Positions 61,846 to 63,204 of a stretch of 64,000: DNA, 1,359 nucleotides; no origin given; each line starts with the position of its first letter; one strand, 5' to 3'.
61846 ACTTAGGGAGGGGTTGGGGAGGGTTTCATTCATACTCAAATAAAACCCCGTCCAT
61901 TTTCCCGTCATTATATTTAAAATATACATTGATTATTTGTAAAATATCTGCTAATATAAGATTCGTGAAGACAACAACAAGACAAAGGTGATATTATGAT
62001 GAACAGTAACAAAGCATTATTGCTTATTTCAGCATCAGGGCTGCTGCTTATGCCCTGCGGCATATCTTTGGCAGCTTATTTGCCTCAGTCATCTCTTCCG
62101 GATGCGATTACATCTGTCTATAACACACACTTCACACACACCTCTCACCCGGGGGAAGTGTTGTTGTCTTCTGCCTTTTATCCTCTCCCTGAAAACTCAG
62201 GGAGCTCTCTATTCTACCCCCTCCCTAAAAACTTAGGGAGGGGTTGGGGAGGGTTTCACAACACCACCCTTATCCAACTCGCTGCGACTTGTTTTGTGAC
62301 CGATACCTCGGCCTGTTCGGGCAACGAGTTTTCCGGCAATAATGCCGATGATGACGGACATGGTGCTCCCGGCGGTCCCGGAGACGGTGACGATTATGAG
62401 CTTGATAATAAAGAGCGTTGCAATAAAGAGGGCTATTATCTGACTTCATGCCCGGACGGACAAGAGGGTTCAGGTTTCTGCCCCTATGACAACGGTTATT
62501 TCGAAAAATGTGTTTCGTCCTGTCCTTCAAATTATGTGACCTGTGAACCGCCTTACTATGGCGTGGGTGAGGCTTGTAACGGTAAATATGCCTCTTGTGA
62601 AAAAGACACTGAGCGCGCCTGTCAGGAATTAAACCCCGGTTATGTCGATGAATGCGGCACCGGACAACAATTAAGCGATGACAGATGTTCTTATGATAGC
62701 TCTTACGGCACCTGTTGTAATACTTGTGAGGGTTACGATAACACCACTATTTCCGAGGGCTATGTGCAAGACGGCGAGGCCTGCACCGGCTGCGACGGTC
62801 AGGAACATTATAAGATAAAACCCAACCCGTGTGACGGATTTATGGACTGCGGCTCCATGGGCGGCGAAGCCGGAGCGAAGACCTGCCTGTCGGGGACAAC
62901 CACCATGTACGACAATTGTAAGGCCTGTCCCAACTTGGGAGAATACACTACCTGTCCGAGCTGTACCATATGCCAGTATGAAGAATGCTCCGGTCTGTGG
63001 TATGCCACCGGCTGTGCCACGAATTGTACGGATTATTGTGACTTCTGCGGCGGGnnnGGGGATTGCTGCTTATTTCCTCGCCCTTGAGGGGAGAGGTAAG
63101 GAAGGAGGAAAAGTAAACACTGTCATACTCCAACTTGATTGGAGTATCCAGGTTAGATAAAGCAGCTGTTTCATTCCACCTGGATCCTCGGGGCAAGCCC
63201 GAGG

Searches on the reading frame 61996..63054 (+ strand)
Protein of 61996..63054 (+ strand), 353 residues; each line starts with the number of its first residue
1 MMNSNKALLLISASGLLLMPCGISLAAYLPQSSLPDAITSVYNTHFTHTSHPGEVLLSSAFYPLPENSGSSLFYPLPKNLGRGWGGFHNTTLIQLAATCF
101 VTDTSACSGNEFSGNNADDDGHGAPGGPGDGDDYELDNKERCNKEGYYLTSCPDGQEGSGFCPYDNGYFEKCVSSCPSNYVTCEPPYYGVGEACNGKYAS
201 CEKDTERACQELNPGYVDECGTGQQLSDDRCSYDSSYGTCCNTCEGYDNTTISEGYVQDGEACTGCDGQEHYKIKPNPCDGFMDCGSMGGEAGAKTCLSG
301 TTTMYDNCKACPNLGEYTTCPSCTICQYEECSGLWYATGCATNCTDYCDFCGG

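Call 7: search_protein_families(library=pfam, proteins=[window:61996-63054:+], max_evalue=1)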
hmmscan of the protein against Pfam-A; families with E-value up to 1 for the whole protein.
window:61996-63054:+ (353 aa): 0 families

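Call 38: search_protein_families(library=ncbifam, proteins=[window:61996-63054:+], max_evalue=1)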
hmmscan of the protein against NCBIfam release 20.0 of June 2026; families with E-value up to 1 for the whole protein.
window:61996-63054:+ (353 aa): 0 families

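Call 77: find_homologous_proteins(query=window:61996-63054:+, max_evalue=0.001)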
Query window:61996-63054:+ (353 aa): 317 proteins with E <= 0.001 among 812 candidates; the best 120 are listed.
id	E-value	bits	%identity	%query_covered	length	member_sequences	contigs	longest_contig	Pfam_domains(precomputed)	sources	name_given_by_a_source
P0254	2.6e-224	763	92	100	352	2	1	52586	-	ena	-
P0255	6.3e-219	745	90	100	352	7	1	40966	-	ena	-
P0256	1.8e-217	740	88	100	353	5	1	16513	-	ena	-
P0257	1.9e-216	737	89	100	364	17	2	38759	-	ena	-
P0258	4.4e-216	735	88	100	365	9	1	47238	-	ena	-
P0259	1.7e-214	730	89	100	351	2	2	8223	-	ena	-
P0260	6.7e-214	728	88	100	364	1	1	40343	-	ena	-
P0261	3.1e-213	726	90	99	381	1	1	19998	-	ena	-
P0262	2.9e-212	723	89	99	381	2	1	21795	-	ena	-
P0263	6.1e-211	719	89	99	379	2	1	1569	-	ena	-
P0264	6.0e-209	712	87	100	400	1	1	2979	-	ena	-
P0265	1.2e-206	704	87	100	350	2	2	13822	-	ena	-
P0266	8.3e-205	698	87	100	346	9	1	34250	-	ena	-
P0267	1.1e-203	695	86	100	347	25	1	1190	-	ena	-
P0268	1.2e-203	695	85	100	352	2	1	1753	-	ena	-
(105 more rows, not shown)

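Call 89: predict_structure(alignment_id=A3)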
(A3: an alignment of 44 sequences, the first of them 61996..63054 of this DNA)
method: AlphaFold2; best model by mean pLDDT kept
length: 353 residues; sequences in the alignment: 44
mean_pLDDT: 41.3   pTM: 0.26
mean pLDDT of the five models: 41.3, 38.9, 37.7, 35.7, 35.1
residues with pLDDT >= 90: 1; 70-90: 36; 50-70: 49; < 50: 267
segments of 3 or more residues with pLDDT < 50: 1-137, 149-160, 162-216, 230-237, 288-306, 312-320, 322-324, 326-338, 344-353
pLDDT, mean of each block of 10 residues (from residue 1): 28 27 26 25 24 25 25 25 26 26 24 27 26 40 52 39 43 35 32 28 40 50 62 48 84 78 85 75 52 45 47 44 49 46 43 29
secondary structure, 60 per line:
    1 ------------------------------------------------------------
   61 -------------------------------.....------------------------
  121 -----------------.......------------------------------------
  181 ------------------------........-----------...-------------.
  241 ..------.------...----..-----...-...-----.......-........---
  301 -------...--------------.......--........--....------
elements in order: H92-96 H138-144 H205-212 E224-226 E240-242 E256-258 E270-272 E274-276 E282-284 H285-288 H290-297 E308-310 E325-331 E334-341 H344-347
